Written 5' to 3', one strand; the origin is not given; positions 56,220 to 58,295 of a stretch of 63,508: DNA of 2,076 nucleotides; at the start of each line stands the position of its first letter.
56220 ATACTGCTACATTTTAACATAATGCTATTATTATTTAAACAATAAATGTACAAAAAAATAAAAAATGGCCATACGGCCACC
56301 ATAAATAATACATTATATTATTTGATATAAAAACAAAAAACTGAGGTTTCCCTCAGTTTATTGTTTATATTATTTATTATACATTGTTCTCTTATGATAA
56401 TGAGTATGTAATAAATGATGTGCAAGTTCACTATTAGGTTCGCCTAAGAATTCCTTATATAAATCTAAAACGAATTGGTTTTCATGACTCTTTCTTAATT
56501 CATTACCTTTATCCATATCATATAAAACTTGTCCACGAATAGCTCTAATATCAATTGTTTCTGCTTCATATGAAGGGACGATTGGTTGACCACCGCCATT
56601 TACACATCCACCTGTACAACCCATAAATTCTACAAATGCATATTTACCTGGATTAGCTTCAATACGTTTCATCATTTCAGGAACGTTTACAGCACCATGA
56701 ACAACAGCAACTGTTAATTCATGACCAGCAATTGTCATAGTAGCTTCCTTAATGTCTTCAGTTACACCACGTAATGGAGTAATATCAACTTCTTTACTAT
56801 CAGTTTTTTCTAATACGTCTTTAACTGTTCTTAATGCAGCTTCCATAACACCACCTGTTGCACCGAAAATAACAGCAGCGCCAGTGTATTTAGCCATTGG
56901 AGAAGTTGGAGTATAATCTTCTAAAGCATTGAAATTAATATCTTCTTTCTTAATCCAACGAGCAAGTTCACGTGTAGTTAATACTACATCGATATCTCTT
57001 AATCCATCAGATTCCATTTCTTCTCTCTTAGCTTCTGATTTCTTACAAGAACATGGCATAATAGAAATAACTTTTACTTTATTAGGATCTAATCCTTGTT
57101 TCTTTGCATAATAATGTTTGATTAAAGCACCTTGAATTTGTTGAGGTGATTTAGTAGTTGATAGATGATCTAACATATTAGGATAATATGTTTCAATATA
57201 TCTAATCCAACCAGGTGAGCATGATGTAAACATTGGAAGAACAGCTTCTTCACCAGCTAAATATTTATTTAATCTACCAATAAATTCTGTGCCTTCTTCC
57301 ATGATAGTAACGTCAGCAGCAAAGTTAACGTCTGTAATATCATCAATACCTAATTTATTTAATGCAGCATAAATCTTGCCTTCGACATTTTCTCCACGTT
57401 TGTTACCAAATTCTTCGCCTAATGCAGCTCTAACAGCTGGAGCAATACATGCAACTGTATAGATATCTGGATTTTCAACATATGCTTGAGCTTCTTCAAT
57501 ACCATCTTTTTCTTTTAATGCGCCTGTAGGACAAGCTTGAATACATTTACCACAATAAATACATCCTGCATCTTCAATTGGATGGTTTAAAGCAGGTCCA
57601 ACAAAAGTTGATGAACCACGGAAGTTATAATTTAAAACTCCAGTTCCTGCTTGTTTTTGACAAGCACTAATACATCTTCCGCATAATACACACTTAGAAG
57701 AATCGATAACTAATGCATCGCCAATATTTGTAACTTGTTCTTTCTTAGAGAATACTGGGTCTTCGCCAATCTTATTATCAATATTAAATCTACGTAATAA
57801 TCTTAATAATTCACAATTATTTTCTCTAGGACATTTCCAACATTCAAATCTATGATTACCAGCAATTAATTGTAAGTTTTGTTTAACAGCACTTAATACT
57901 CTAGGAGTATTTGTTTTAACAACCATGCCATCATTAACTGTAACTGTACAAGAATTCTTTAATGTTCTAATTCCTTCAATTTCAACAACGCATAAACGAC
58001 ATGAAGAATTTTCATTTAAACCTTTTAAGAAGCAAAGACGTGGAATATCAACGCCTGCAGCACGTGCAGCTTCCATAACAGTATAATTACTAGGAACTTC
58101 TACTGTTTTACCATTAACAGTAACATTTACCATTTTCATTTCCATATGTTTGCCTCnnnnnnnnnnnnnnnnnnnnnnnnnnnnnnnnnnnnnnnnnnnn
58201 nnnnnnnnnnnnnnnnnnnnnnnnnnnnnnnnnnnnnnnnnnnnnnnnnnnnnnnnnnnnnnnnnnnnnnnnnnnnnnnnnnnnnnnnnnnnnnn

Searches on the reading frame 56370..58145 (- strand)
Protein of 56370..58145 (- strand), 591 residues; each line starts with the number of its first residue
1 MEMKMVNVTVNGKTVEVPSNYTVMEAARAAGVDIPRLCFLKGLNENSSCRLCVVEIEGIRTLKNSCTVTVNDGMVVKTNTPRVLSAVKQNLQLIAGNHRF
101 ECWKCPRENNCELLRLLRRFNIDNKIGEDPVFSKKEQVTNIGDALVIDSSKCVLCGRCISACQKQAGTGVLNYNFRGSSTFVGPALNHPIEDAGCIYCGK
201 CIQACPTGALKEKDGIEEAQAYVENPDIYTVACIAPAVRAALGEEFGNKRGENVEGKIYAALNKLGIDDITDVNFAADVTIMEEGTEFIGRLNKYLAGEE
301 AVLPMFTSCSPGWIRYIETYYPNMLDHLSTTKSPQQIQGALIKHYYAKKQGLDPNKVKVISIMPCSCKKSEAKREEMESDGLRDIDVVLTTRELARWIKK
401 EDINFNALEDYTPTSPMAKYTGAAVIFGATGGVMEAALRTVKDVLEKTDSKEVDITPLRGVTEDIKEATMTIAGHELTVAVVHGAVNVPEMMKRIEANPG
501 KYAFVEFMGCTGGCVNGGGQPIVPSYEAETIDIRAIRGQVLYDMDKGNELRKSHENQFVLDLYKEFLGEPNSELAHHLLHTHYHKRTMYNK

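Call 44: search_protein_families(library=pfam, proteins=[window:56370-58145:-])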
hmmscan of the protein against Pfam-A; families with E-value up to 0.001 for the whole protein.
window:56370-58145:- (591 aa): 15 families
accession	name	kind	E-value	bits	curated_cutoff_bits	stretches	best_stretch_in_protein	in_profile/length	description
PF02906.19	Fe_hyd_lg_C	-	4.3e-90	302.1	22.1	1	230-518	3-245/245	Iron only hydrogenase large subunit, C-terminal domain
PF02256.22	Fe_hyd_SSU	-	1.4e-23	83.1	24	1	532-586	2-56/56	Iron hydrogenase small subunit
PF13510.11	Fer2_4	-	2.3e-21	76.1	22.8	1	4-80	2-81/82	2Fe-2S iron-sulfur cluster binding domain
PF00037.32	Fer4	-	4.2e-10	39.5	21.1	2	195-211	8-24/24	4Fe-4S binding domain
PF13484.11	Fer4_16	-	7.3e-08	33.5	30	1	195-223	2-30/66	4Fe-4S double cluster binding domain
PF22609.1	Fe_hydrogense_Fe-S_bd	-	4.6e-07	29.8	27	1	82-117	1-36/41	Iron hydrogenase 1-like, iron-sulfur centre-binding domain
PF12838.12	Fer4_7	-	5.7e-07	30.4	27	1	151-209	1-52/52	4Fe-4S dicluster domain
PF13237.11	Fer4_10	-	1.1e-06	29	25.5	1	191-217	5-33/53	4Fe-4S dicluster domain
PF10588.14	NADH-G_4Fe-4S_3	-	3e-06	27.1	27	1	88-124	2-38/40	NADH-ubiquinone oxidoreductase-G iron-sulfur binding region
PF22117.2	Fer4_Nqo3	-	5.7e-06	26.9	27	1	144-210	3-66/67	NADH-quinone oxidoreductase subunit 3, ferredoxin-like domain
PF14697.11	Fer4_21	-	7.2e-06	26.5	35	0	190-210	3-23/59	4Fe-4S dicluster domain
PF13187.11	Fer4_9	-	4.7e-05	23.8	27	1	151-209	1-51/52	4Fe-4S dicluster domain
PF17179.9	Fer4_22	-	5e-05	24.5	27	0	148-165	77-94/95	4Fe-4S dicluster domain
PF12837.12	Fer4_6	-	5e-05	23.5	25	1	146-162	3-19/24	4Fe-4S binding domain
PF25160.1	LdpA_Fe-S-bd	-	0.00034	20.8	27.6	0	191-213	24-46/49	LdpA Fe-S cluster-binding domain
